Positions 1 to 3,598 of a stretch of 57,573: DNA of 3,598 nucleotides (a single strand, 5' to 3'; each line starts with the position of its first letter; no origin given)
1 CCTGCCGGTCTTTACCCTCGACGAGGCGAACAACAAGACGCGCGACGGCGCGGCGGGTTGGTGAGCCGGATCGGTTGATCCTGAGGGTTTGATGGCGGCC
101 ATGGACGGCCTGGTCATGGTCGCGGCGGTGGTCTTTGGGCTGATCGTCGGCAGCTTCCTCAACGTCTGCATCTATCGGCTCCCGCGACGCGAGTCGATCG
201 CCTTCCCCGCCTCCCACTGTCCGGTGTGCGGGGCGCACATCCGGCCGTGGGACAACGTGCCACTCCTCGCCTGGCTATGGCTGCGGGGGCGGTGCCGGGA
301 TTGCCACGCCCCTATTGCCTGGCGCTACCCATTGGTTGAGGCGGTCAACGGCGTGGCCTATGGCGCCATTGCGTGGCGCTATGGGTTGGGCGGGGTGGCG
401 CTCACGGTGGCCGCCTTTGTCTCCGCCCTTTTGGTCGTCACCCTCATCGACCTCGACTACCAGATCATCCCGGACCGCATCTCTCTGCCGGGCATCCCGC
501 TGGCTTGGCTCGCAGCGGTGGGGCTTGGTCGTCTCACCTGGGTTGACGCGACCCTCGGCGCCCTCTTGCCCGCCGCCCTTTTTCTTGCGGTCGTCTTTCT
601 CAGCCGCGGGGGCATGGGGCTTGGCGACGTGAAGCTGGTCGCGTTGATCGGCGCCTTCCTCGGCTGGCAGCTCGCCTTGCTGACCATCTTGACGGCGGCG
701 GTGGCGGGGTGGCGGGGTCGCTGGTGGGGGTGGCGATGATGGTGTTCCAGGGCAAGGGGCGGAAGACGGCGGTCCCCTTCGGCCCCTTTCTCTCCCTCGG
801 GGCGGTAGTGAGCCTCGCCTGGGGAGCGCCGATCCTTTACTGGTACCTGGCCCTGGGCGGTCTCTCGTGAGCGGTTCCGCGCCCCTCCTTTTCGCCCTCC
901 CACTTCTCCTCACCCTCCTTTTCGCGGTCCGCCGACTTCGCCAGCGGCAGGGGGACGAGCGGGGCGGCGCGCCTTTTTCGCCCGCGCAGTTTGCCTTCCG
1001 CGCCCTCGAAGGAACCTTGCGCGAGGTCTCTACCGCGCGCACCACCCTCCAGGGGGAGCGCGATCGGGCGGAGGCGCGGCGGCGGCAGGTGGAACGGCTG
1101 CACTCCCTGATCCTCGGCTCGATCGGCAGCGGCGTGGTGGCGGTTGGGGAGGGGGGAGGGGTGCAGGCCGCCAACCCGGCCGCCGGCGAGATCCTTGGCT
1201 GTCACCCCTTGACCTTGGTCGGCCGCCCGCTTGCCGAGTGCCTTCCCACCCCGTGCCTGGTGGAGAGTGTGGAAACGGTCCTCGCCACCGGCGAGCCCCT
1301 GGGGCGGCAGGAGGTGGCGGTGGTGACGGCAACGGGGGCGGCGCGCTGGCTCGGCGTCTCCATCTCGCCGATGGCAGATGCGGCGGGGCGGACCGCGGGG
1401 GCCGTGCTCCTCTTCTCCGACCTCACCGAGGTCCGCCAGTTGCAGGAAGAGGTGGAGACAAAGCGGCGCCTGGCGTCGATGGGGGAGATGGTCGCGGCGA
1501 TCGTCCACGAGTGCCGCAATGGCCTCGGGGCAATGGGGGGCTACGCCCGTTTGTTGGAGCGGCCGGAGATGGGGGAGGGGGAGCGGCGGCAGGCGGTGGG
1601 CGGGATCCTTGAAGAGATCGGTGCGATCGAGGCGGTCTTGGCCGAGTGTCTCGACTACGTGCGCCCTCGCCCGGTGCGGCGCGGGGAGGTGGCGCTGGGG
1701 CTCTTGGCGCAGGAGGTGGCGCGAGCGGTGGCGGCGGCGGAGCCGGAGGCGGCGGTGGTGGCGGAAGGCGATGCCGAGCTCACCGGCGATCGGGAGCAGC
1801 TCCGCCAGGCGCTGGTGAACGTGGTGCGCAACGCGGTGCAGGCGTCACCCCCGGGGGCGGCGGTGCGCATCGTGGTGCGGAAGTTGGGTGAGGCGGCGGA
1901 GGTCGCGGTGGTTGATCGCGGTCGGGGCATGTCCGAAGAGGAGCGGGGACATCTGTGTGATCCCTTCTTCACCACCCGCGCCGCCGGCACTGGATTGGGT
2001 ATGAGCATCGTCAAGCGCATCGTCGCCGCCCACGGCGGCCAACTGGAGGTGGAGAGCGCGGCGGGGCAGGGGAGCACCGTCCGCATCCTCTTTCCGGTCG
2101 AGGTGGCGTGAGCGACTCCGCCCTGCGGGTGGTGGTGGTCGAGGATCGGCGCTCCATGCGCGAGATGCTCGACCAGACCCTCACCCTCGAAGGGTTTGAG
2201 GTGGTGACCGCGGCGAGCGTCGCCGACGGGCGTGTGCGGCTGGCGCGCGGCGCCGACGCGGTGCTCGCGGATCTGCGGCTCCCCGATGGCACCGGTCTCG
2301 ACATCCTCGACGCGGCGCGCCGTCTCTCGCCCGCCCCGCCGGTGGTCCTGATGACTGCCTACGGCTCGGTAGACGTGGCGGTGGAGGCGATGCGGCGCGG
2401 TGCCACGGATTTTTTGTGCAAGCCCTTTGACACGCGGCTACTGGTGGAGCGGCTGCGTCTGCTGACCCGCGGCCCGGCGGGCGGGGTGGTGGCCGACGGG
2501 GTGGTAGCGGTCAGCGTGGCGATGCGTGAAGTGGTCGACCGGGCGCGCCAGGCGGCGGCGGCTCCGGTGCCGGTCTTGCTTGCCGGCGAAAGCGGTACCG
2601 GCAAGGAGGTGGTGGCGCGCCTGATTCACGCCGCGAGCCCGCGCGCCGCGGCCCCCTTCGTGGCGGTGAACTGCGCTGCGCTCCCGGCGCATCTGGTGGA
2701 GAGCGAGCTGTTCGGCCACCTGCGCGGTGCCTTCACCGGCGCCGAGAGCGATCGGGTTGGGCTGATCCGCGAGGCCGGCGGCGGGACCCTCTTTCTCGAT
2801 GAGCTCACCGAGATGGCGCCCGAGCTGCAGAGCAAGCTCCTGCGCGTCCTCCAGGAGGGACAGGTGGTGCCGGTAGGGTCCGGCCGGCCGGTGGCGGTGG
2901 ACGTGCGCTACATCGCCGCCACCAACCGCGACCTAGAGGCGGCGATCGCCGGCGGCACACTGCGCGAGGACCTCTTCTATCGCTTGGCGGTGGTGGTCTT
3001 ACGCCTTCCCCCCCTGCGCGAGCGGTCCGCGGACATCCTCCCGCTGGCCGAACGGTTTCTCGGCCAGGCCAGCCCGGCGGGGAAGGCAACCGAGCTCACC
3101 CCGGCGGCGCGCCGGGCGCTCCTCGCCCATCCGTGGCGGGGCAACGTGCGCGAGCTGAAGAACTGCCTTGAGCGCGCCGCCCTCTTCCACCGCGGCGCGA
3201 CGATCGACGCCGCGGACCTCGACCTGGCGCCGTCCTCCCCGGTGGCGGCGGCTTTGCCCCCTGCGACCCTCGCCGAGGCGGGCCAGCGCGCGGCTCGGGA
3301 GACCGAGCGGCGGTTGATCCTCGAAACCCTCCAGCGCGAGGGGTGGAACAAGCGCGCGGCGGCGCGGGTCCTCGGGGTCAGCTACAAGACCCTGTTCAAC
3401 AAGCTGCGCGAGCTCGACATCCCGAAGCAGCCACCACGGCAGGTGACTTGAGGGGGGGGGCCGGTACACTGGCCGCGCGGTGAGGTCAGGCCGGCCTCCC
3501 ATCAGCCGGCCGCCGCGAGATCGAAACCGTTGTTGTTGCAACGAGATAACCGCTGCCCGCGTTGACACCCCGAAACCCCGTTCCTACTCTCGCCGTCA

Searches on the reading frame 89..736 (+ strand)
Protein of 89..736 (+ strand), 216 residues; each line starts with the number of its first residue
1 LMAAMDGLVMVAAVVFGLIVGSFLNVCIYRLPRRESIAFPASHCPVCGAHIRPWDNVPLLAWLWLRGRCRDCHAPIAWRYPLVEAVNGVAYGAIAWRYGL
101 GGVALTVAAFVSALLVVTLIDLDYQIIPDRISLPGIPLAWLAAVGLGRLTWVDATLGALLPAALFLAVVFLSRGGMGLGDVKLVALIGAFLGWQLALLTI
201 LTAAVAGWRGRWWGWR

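Call 38: search_protein_families(library=padloc, alignment_id=A1, max_evalue=0.001)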
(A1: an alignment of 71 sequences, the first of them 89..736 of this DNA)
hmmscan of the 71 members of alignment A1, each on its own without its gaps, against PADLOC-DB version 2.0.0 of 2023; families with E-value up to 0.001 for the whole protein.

A. member 1, window:89-736:+ (216 aa): 0 families

B. families by the number of members that match (of 71 scanned): 24 families
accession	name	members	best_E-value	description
PDLC04606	PDC-M37B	2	1.7e-40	-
PDLC01995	RtcR_PspF2--CARF_AAA_HTH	1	1.4e-112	-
PDLC01994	RtcR_PspF1--CARF_AAA_HTH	1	5.9e-56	-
PDLC01993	RtcR--CARF_AAA_HTH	1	2.4e-53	-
PDLC04605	PDC-M37B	1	3.3e-32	-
PDLC03838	DolB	1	4.4e-30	-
PDLC00915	TRIP13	1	1e-11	TRIP13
PDLC02707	PbeA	1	1.2e-10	PbeA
PDLC04140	mad8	1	3.9e-09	mads_8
PDLC03659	mREase_IV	1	3e-07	Type IV methyl-directed restriction enzyme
PDLC00405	SduA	1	3.2e-07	DUF4263 domain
PDLC03658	mREase_IV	1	3.4e-07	Type IV methyl-directed restriction enzyme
PDLC02704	PbeA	1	7.9e-07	PbeA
PDLC03928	PsyrT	1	2.7e-05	-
PDLC04232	IetA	1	9.6e-05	-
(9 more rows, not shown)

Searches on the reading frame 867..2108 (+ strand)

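Call 74: search_protein_families(library=pfam, proteins=[window:867-2108:+], max_evalue=0.00001)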
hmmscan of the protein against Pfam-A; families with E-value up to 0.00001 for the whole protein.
window:867-2108:+ (414 aa): 6 families
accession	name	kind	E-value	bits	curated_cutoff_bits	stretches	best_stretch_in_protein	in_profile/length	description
PF02518.31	HATPase_c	-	1.3e-25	90.4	26.4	1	307-412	1-110/111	Histidine kinase-, DNA gyrase B-, and HSP90-like ATPase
PF08448.16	PAS_4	-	1.8e-13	51.1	23.1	1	85-191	3-110/110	PAS fold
PF00989.32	PAS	-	1e-09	38.8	22.6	1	81-185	5-112/113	PAS fold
PF13426.13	PAS_9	-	5.8e-07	30.2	27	1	97-188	11-103/103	PAS domain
PF13596.12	PAS_10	-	1.3e-06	29.4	22.1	1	116-187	37-106/106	PAS domain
PF00512.31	HisKA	-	2.5e-06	27.9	26.9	0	205-267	2-63/66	His Kinase A (phospho-acceptor) domain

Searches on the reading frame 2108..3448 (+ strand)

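Call 74: search_protein_families(library=pfam, proteins=[window:2108-3448:+], max_evalue=0.00001)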
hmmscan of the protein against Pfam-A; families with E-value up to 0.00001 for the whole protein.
window:2108-3448:+ (447 aa): 7 families
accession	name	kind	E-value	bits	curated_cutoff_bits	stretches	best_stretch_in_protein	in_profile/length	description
PF00158.32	Sigma54_activat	-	4.6e-66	222.1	20.2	1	135-298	4-167/168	Sigma-54 interaction domain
PF00072.30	Response_reg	-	5.7e-22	78.4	30.2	1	8-116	1-110/111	Response regulator receiver domain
PF14532.12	Sigma54_activ_2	-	2.6e-21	76.8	25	1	135-303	3-138/138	Sigma-54 interaction domain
PF25601.1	AAA_lid_14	-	4.9e-19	68.4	27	1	304-372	1-71/87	AAA+ ATPase lid domain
PF02954.25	HTH_8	-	1.4e-11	44.4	22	1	397-435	3-41/42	Bacterial regulatory protein, Fis family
PF07728.20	AAA_5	-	4.3e-08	33.7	22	1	155-274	1-123/139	AAA domain (dynein-related subfamily)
PF00004.35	AAA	-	9e-06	26.6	21.2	0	156-274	1-110/131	ATPase family associated with various cellular activities (AAA)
